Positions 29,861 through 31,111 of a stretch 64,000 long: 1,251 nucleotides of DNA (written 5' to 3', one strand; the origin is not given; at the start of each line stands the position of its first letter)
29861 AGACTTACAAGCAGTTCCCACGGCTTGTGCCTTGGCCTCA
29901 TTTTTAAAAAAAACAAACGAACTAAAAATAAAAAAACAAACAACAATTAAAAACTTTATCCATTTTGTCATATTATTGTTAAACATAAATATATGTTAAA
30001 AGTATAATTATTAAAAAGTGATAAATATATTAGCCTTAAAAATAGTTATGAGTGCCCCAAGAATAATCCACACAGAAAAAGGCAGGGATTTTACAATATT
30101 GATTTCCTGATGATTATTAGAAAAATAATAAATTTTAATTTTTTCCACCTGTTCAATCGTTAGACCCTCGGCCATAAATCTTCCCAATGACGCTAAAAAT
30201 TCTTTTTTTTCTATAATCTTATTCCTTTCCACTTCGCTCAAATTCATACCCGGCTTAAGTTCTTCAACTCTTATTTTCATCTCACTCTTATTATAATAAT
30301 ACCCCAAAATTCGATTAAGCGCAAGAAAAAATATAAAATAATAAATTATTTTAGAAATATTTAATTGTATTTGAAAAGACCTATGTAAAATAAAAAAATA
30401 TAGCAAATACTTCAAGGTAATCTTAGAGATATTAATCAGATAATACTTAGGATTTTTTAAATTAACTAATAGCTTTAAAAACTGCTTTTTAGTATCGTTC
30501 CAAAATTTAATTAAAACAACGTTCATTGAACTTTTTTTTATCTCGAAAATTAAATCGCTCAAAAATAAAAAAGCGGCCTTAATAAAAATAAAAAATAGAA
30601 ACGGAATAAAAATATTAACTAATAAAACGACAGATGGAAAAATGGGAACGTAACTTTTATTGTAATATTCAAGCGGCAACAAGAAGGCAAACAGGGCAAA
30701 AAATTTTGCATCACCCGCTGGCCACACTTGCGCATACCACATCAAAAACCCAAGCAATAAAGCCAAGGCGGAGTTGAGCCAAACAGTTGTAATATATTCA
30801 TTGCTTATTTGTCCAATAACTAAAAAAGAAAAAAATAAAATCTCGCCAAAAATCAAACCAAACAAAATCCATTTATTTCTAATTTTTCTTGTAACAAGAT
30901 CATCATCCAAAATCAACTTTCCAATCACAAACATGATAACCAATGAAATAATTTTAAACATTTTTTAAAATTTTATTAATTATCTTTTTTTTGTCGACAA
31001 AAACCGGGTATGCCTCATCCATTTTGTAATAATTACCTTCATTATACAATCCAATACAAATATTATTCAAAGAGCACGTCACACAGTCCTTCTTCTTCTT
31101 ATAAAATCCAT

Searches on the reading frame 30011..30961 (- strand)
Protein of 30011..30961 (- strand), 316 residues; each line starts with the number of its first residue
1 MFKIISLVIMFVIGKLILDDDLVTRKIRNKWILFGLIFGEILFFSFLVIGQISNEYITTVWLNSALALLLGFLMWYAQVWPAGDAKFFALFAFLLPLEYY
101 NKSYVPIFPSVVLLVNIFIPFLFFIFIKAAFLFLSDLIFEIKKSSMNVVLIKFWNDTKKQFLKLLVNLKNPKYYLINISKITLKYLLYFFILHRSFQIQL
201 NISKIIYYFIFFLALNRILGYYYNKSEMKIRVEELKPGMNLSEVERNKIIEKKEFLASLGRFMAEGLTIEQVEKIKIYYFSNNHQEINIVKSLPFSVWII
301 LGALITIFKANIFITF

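Call 9: search_protein_families(library=ncbifam, proteins=[window:30011-30961:-], max_evalue=0.0001)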
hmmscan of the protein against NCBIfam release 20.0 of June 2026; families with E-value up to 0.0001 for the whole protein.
window:30011-30961:- (316 aa): 0 families

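Call 32: search_protein_families(library=pfam, proteins=[window:30011-30961:-], max_evalue=1)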
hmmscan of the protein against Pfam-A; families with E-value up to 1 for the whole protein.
window:30011-30961:- (316 aa): 2 families
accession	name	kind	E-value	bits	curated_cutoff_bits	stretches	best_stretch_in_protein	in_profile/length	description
PF01478.23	Peptidase_A24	-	0.0041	18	26.5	1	21-121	14-91/104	Type IV leader peptidase family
PF24902.1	Ig_NUP210_9th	-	0.21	12.2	27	1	193-239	11-57/79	NUP210, Ig-like domain 9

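Call 45: search_solved_structures(query=A1, max_evalue=1, show_alignments=2)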
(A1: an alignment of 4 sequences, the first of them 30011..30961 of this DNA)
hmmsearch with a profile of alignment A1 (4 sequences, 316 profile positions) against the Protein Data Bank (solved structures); distinct sequences matched with E-value up to 1: 1.
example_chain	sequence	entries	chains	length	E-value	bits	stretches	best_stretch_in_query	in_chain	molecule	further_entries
3meb_A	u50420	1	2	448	0.94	12.1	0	208-278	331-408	Aspartate aminotransferase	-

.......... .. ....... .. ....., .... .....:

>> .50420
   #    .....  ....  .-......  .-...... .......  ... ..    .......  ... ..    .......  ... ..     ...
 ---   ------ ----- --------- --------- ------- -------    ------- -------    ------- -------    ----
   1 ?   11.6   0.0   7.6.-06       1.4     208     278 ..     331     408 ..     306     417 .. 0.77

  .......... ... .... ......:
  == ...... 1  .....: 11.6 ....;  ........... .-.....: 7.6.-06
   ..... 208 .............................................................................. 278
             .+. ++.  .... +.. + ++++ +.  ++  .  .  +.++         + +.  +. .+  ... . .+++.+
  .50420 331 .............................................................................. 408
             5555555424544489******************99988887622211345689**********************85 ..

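Call 46: search_protein_families(library=padloc, proteins=[window:30011-30961:-], max_evalue=0.001)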
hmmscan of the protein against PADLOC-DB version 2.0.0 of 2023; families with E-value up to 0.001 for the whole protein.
window:30011-30961:- (316 aa): 0 families

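Call 61: find_homologous_proteins(query=window:30011-30961:-, max_evalue=0.00001)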
Query window:30011-30961:- (316 aa): 44 proteins with E <= 0.00001 among 8000 candidates.
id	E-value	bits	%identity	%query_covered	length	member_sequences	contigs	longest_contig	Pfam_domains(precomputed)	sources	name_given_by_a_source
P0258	1.7e-192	657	100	100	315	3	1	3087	-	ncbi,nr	ncbi:FUSC family protein, partial [Patescibacteria group bacterium]|nr:FUSC family protein [Patescib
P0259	4.8e-132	458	70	100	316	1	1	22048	-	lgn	-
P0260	1.0e-44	171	40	97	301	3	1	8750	-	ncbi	-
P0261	1.6e-43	167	35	100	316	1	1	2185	-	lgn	-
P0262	1.5e-40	158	37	97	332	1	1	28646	PF01478.24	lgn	-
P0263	4.2e-28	117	37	42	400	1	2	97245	-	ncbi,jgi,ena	-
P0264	2.0e-27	115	30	93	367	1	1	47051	-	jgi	-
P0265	3.4e-27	114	39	41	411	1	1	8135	-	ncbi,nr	ncbi:prepilin peptidase [Patescibacteria group bacterium]|nr:prepilin peptidase [Patescibacteria gro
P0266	5.3e-27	113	31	94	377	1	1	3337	PF01478.24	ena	-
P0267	1.8e-26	111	37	75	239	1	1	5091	PF01478.24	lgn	-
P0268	4.2e-25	107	51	42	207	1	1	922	PF01478.24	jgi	jgi:Flp pilus assembly protein protease CpaA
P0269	4.6e-25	107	31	98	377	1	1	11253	PF01478.24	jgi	-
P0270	4.1e-24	104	50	38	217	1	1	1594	PF01478.24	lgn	-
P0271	7.8e-24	103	37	44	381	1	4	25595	-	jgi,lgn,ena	-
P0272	3.2e-22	97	31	97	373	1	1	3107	PF01478.24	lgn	-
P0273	2.9e-21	94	30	97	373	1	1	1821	PF01478.24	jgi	jgi:Flp pilus assembly protein protease CpaA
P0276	1.2e-17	82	39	45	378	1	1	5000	PF01478.24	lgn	-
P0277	1.6e-17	82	39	47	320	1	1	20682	PF01478.24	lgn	-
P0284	1.2e-12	66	31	36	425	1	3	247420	-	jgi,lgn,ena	jgi:hypothetical protein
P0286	4.5e-12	64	23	91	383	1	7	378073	-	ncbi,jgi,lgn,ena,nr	ncbi:MAG TPA: hypothetical protein DEQ38_05655 [Elusimicrobia bacterium]|nr:MAG: hypothetical protei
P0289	1.3e-11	63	27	97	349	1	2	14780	PF01478.24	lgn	-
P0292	6.9e-11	60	33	47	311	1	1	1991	PF01478.24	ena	-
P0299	3.1e-9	55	33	45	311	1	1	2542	PF01478.24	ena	-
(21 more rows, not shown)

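Call 68: predict_structure(alignment_id=A5)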
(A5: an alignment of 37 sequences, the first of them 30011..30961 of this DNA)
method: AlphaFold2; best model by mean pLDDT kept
length: 316 residues; sequences in the alignment: 37
mean_pLDDT: 87.0   pTM: 0.80
mean pLDDT of the five models: 87.0, 86.3, 85.0, 84.4, 83.5
residues with pLDDT >= 90: 189; 70-90: 88; 50-70: 39; < 50: 0
segments of 3 or more residues with pLDDT < 50: none
pLDDT, mean of each block of 10 residues (from residue 1): 96 97 93 98 97 95 95 90 96 93 72 91 92 88 79 75 72 68 62 60 75 81 93 95 94 95 92 97 96 93 91 68
secondary structure, 60 per line:
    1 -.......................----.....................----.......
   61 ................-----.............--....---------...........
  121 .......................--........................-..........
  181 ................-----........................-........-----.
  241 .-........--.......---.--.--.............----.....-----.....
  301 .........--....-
elements in order: H2-24 H29-49 H54-76 H82-94 H97-100 H110-143 H146-169 H171-196 H202-225 E227-231 H243-250 H253-259 H269-281 E286-290 H296-309 H312-315

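Call 89: find_encoding_contigs(protein=P0286, flank=10000, max_places=1)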
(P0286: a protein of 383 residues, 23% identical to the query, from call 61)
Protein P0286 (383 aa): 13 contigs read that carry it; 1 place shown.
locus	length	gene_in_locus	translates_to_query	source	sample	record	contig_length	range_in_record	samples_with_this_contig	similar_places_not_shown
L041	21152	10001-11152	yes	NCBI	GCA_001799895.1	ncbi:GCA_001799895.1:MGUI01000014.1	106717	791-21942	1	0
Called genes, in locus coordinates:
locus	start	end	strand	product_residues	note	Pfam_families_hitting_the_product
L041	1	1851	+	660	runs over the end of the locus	-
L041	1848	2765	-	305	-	PF04055:Radical_SAM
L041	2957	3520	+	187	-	PF00545:Ribonuclease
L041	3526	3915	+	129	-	PF01337:Barstar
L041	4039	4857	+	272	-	-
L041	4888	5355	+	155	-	PF27806:HxsD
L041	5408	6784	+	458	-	PF04055:Radical_SAM, PF13353:Fer4_12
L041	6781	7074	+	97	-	PF27806:HxsD (weak)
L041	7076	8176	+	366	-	-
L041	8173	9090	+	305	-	PF04055:Radical_SAM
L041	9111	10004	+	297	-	PF04055:Radical_SAM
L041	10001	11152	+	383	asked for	-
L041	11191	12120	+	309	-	PF04055:Radical_SAM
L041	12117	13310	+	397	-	PF04055:Radical_SAM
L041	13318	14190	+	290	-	PF01136:Peptidase_U32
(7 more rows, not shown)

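Call 90: find_encoding_contigs(protein=P0284, flank=10000, max_places=1)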
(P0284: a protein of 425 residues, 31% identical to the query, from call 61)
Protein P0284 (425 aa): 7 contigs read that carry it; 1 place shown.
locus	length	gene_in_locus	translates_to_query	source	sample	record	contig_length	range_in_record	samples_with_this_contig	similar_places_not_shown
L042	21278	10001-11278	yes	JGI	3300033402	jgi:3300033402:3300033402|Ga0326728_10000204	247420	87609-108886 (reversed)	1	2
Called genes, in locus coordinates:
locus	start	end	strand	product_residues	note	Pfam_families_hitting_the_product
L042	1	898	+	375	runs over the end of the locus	PF00226:DnaJ, PF01556:DnaJ_C, PF00684:DnaJ_CXXCXGXG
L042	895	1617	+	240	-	PF20260:PUA_4, PF04452:Methyltrans_RNA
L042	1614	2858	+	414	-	PF00919:UPF0004, PF04055:Radical_SAM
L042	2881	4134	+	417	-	PF03349:Toluene_X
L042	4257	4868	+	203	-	PF07661:MORN_2 (faint)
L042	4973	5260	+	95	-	PF01230:HIT, PF11969:DcpS_C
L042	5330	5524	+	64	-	PF01165:Ribosomal_S21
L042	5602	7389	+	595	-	PF01807:Zn_ribbon_DnaG, PF08275:DNAG_N, PF01751:Toprim, PF13155:Toprim_2, PF13662:Toprim_4, PF08278:DnaG_DnaB_bind (weak)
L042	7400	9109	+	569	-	PF03979:Sigma70_r1_1, PF00140:Sigma70_r1_2, PF04542:Sigma70_r2, PF04539:Sigma70_r3, PF04545:Sigma70_r4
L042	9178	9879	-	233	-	PF05552:MS_channel_1st_1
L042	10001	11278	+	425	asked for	-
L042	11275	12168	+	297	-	PF04055:Radical_SAM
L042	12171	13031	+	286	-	PF04055:Radical_SAM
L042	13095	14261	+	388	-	PF04055:Radical_SAM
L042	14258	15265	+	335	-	PF04055:Radical_SAM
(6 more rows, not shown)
